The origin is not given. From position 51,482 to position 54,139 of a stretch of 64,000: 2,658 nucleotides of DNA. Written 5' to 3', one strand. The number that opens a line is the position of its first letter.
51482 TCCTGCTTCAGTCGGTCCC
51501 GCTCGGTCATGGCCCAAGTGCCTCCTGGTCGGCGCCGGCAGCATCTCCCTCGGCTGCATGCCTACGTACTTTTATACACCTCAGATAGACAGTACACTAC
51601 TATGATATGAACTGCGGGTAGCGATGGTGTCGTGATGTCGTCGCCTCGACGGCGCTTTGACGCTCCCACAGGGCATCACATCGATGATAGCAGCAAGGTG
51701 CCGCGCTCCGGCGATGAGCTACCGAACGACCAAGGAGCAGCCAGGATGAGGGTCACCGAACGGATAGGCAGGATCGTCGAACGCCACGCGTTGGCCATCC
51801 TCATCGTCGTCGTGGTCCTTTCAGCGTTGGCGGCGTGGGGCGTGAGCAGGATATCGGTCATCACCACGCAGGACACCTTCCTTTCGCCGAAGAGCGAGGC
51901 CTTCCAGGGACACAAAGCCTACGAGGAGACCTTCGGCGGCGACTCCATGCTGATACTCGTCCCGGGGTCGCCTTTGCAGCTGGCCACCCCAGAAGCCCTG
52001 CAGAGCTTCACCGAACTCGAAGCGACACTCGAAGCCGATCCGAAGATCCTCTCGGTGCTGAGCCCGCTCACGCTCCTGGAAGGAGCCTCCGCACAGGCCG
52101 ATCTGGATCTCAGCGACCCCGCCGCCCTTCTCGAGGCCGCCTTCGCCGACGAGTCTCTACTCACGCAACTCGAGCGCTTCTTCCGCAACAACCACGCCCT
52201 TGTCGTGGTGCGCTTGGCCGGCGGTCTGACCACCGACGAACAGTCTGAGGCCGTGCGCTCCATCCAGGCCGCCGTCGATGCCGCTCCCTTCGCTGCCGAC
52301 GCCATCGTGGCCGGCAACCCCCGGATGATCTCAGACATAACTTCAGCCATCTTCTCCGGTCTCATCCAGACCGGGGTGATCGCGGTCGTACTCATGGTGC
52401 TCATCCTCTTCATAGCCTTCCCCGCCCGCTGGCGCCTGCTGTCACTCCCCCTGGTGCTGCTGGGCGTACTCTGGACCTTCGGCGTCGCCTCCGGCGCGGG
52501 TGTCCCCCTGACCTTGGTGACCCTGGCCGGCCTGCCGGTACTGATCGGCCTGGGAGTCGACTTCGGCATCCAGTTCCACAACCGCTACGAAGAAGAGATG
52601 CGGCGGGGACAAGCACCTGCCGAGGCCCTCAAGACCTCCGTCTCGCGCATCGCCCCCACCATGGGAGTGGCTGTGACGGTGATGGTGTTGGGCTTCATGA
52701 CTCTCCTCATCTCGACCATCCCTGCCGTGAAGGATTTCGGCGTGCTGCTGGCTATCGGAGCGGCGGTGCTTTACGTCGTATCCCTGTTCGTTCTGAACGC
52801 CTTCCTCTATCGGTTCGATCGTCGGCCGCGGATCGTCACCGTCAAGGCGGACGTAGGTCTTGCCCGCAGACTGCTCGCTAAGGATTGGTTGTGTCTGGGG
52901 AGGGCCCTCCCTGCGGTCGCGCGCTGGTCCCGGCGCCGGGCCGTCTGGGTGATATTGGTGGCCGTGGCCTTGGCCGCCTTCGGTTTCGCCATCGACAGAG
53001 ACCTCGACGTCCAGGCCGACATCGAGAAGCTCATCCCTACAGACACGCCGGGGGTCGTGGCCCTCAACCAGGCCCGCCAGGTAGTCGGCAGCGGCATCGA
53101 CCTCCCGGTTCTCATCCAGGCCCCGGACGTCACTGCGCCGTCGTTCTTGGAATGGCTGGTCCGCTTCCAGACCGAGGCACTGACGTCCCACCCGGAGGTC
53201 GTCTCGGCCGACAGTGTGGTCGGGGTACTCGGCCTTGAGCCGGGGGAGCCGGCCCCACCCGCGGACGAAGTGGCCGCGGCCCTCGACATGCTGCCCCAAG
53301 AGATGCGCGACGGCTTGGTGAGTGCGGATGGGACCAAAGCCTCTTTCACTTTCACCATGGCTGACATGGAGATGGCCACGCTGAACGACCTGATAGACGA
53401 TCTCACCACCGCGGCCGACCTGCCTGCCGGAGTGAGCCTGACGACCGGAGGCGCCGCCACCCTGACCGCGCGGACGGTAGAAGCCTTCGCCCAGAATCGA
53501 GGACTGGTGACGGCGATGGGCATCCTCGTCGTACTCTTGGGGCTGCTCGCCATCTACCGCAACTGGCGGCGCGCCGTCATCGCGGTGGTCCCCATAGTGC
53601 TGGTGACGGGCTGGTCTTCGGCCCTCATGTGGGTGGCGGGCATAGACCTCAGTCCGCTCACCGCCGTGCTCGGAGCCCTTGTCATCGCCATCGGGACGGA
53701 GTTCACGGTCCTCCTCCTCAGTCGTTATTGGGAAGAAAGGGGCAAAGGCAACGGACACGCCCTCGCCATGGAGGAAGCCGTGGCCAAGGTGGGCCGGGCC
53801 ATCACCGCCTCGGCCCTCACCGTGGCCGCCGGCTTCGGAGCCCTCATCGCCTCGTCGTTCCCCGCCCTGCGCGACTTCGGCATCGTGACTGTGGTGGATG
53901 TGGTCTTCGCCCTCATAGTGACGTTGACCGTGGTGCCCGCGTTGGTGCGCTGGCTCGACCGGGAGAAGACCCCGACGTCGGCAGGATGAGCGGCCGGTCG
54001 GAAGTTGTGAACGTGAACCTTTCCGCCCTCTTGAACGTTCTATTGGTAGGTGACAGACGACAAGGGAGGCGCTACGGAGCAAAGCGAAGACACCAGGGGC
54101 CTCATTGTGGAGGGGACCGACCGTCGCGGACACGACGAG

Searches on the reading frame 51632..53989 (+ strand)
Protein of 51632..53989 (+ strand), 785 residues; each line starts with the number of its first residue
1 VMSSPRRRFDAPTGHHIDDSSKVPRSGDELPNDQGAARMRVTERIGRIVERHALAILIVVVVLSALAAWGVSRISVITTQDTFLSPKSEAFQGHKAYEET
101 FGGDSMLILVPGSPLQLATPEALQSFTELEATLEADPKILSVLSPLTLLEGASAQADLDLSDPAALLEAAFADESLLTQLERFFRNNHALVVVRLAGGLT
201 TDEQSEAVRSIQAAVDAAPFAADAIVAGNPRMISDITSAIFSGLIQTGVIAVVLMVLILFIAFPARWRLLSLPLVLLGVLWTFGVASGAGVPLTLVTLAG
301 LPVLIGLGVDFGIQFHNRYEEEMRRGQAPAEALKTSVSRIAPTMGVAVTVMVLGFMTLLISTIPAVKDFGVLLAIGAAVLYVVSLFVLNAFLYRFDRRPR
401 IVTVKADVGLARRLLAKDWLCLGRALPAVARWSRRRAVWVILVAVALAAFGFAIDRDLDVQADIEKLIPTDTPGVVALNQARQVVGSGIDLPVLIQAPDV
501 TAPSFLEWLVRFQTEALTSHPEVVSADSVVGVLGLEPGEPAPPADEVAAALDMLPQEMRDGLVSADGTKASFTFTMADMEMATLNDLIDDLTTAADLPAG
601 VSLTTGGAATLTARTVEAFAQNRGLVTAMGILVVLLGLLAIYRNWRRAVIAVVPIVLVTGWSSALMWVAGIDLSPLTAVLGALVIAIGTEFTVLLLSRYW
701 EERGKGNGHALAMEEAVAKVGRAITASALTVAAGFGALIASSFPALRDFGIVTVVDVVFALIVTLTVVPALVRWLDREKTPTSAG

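Call 82: search_protein_families(library=pfam, proteins=[window:51632-53989:+], max_evalue=0.00001)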
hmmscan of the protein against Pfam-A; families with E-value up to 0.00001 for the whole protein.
window:51632-53989:+ (785 aa): 4 families
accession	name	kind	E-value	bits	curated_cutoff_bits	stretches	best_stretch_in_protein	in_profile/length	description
PF03176.21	MMPL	-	7.7e-50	170.1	20.5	2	546-778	63-305/333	MMPL family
PF12349.14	Sterol-sensing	-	2.8e-12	47.2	22.3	1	649-772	10-133/153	Sterol-sensing domain of SREBP cleavage-activation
PF02460.24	Patched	-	1.7e-07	31.6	23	1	647-772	30-154/156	Patched SSD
PF02355.23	SecD_SecF_C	-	4.3e-07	30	20.5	1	240-394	29-185/189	Protein export membrane protein SecD/SecF, C-terminal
